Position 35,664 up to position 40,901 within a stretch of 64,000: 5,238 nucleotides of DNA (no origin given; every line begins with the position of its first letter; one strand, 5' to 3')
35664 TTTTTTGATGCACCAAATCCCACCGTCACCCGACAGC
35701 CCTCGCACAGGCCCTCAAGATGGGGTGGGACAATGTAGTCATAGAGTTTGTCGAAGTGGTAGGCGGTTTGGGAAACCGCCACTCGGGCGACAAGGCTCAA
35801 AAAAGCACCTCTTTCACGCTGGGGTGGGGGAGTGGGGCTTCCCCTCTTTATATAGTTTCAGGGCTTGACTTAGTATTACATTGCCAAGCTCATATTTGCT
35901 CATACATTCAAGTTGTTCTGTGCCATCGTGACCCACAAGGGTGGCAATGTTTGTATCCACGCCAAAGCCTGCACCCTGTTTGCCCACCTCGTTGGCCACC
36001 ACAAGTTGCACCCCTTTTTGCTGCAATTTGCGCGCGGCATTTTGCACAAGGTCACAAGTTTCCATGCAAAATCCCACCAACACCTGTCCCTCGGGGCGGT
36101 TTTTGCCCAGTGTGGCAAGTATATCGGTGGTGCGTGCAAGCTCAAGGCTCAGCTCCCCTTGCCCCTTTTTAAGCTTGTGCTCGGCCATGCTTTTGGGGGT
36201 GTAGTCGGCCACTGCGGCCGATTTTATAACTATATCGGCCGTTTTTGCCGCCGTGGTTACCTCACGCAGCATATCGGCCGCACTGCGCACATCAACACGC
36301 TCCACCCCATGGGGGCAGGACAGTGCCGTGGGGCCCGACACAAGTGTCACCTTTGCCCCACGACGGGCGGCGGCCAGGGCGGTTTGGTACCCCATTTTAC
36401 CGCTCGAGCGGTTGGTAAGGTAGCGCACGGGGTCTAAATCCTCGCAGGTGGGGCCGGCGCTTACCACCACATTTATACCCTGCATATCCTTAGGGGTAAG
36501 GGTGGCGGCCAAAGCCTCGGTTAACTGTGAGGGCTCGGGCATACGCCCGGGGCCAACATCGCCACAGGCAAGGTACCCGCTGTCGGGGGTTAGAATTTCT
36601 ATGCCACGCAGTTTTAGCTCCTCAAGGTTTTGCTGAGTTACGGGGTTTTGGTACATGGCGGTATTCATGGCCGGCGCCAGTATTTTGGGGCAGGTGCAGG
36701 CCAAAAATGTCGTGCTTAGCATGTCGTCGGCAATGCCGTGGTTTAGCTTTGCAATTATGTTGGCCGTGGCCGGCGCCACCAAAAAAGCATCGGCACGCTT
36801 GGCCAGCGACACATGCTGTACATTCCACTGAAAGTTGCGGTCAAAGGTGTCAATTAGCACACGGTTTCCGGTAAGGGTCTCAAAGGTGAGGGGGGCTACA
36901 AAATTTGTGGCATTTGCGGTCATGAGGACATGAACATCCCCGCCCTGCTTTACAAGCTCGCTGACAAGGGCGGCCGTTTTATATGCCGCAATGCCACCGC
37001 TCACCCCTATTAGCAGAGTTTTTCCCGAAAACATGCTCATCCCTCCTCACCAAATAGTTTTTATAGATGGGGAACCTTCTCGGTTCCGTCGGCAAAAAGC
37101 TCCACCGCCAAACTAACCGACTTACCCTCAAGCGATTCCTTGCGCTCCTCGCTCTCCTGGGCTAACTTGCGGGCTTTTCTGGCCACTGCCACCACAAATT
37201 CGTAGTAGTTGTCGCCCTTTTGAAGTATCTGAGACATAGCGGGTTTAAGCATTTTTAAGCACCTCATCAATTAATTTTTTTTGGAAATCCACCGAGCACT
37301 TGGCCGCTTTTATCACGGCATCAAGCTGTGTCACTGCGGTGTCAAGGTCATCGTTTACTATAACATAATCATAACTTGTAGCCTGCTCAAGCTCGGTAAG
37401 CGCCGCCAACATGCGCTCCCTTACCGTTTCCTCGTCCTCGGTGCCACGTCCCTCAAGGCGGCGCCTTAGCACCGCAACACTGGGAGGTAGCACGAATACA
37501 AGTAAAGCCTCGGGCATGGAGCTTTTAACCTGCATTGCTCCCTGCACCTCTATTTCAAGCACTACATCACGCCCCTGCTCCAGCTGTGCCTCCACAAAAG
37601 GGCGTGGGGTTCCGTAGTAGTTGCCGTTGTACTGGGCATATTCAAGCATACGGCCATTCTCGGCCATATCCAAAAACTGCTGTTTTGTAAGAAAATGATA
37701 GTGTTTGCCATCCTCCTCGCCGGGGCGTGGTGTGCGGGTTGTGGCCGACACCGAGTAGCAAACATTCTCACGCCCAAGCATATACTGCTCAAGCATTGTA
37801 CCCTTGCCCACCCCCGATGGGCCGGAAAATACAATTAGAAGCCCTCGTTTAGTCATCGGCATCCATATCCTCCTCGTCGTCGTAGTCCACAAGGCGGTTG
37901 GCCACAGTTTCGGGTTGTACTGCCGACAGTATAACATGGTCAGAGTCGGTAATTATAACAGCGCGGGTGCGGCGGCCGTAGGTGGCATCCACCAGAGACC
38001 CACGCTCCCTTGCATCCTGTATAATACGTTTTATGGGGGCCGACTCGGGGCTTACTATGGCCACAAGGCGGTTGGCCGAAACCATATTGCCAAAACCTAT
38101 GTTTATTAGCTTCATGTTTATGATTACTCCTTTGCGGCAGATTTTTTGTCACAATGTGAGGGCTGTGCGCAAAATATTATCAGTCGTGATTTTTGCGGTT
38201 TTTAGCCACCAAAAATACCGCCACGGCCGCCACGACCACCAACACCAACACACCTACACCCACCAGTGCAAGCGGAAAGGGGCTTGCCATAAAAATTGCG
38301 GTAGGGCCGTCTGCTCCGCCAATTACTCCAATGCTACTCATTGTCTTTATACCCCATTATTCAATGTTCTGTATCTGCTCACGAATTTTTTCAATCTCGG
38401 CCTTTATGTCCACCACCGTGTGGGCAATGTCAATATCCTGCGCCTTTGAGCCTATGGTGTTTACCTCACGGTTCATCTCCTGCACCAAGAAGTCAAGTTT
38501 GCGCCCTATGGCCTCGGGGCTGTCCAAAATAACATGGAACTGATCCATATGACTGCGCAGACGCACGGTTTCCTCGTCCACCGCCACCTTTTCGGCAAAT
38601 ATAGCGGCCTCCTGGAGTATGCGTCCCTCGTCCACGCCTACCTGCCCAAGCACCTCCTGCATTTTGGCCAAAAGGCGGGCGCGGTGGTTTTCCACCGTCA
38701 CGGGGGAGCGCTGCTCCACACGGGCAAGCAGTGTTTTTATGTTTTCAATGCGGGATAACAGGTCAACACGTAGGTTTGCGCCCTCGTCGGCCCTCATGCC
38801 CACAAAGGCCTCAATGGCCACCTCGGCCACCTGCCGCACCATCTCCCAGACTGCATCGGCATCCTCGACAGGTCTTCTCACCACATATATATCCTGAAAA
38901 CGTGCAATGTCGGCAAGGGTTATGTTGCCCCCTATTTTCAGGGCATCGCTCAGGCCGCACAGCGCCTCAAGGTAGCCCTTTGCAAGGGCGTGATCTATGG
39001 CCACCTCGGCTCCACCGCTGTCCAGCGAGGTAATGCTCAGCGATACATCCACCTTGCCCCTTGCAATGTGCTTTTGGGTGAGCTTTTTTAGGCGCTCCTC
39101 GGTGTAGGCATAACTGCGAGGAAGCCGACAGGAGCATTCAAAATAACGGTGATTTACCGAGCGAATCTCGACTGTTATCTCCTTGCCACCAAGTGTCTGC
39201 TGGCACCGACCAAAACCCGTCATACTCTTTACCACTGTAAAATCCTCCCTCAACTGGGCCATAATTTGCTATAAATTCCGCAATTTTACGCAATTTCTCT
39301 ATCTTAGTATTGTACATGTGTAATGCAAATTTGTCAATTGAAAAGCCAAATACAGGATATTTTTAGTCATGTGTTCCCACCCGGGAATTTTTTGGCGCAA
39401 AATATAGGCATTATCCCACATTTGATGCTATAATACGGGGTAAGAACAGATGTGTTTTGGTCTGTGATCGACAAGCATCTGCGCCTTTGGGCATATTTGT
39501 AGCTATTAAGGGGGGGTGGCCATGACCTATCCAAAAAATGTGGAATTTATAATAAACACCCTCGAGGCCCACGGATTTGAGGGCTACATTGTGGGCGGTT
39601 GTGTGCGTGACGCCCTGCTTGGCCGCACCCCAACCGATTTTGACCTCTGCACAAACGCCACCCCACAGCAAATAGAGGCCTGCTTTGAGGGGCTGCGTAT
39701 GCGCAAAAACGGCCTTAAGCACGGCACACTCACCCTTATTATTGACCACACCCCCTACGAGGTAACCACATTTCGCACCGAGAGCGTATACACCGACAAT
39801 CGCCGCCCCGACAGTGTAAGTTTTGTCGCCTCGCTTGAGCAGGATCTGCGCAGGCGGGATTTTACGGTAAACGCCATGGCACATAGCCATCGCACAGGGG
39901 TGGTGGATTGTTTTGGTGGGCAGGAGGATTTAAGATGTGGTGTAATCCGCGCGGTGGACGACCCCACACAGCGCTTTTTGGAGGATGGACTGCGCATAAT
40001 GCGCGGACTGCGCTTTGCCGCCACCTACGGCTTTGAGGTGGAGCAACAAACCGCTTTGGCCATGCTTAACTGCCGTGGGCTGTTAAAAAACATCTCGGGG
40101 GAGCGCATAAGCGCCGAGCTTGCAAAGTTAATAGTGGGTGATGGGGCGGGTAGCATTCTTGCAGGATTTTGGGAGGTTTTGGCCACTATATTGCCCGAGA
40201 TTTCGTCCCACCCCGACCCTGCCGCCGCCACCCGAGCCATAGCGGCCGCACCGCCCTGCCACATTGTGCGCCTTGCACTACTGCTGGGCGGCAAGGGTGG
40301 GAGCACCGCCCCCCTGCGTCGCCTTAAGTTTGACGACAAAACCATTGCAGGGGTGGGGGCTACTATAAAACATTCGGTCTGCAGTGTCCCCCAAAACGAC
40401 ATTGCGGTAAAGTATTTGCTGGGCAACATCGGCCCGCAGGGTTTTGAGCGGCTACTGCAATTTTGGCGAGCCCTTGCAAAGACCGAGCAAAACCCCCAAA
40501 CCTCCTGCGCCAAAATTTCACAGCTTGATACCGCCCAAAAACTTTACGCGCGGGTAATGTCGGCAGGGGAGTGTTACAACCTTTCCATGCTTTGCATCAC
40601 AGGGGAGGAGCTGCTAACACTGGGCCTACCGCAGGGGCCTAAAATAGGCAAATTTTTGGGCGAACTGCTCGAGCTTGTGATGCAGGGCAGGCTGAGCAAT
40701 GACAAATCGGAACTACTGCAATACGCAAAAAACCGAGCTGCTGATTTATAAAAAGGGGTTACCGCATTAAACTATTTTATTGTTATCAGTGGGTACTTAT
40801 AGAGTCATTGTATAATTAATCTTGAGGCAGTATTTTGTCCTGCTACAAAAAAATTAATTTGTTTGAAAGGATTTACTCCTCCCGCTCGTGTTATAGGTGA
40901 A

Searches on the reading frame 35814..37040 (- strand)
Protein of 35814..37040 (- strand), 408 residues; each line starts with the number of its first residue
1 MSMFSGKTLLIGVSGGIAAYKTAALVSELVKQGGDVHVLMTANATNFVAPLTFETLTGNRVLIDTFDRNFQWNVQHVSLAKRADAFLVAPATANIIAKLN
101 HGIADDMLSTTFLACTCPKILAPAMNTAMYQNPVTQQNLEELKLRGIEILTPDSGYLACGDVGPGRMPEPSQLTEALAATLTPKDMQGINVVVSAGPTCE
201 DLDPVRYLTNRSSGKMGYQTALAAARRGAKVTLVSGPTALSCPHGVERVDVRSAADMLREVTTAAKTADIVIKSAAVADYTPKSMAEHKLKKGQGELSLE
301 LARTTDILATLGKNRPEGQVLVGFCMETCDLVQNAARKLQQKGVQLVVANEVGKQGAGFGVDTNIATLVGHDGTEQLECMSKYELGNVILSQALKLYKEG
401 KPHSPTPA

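Call 60: search_protein_families(library=pfam, proteins=[window:35814-37040:-], max_evalue=0.00001)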
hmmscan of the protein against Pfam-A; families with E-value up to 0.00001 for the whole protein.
window:35814-37040:- (408 aa): 2 families
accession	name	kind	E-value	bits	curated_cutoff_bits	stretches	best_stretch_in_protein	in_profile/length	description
PF04127.22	DFP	-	3.3e-69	232.9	22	1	186-368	1-185/186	DNA/pantothenate metabolism flavoprotein C-terminal domain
PF02441.25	Flavoprotein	-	1.1e-32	113.3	22.7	1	7-177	1-158/162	Flavoprotein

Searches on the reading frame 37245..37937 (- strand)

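Call 60: search_protein_families(library=pfam, proteins=[window:37245-37937:-], max_evalue=0.00001)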
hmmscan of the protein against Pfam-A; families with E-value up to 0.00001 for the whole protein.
window:37245-37937:- (230 aa): 1 family
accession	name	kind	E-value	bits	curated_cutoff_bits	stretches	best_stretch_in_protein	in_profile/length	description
PF00625.27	Guanylate_kin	-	3.7e-51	173.8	25.2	1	34-211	4-181/182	Guanylate kinase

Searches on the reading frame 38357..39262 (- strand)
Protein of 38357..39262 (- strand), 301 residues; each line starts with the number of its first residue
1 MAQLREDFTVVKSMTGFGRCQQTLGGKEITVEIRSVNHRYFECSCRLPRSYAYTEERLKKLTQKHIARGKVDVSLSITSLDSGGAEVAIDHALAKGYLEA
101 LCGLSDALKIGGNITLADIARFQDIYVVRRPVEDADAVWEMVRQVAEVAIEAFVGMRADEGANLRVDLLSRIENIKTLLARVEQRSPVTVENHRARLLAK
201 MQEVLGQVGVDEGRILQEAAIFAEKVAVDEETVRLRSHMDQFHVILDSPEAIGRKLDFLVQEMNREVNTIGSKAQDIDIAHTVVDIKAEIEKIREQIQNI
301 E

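Call 60: search_protein_families(library=pfam, proteins=[window:38357-39262:-], max_evalue=0.00001)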
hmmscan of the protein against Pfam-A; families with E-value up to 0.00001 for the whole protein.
window:38357-39262:- (301 aa): 2 families
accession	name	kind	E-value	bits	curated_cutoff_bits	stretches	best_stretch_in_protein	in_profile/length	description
PF08340.16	YicC-like_C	-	3.3e-46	156.7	27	1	182-301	1-120/120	Endoribonuclease YicC-like, C-terminal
PF03755.18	YicC-like_N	-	2.4e-44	151.9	25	1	11-165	1-155/156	Endoribonuclease YicC-like, N-terminal region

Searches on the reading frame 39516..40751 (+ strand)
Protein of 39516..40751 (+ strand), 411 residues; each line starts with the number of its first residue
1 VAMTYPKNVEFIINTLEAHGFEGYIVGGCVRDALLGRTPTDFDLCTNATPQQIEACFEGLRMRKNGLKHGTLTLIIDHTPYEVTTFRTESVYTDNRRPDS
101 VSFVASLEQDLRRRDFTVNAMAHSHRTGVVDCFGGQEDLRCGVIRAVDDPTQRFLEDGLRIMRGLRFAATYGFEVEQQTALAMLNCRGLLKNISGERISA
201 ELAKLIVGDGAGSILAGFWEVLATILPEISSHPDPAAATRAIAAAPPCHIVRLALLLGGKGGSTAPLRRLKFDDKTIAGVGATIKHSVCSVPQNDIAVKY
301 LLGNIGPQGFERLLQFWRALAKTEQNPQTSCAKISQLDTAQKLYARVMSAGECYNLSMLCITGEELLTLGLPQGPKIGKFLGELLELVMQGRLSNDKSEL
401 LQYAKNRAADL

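Call 60: search_protein_families(library=pfam, proteins=[window:39516-40751:+], max_evalue=0.00001)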
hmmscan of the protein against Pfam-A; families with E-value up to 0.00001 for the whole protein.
window:39516-40751:+ (411 aa): 3 families
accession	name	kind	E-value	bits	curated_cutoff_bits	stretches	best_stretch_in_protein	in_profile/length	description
PF01743.26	PolyA_pol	-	4.5e-38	130.9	23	1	24-145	2-126/126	Poly A polymerase head domain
PF12627.12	PolyA_pol_RNAbd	-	7.3e-09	35.7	22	1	172-229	1-60/64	Probable RNA and SrmB- binding site of polymerase A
PF13735.12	tRNA_NucTran2_2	-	2.5e-07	31.2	27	1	329-403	83-148/149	tRNA nucleotidyltransferase domain 2 putative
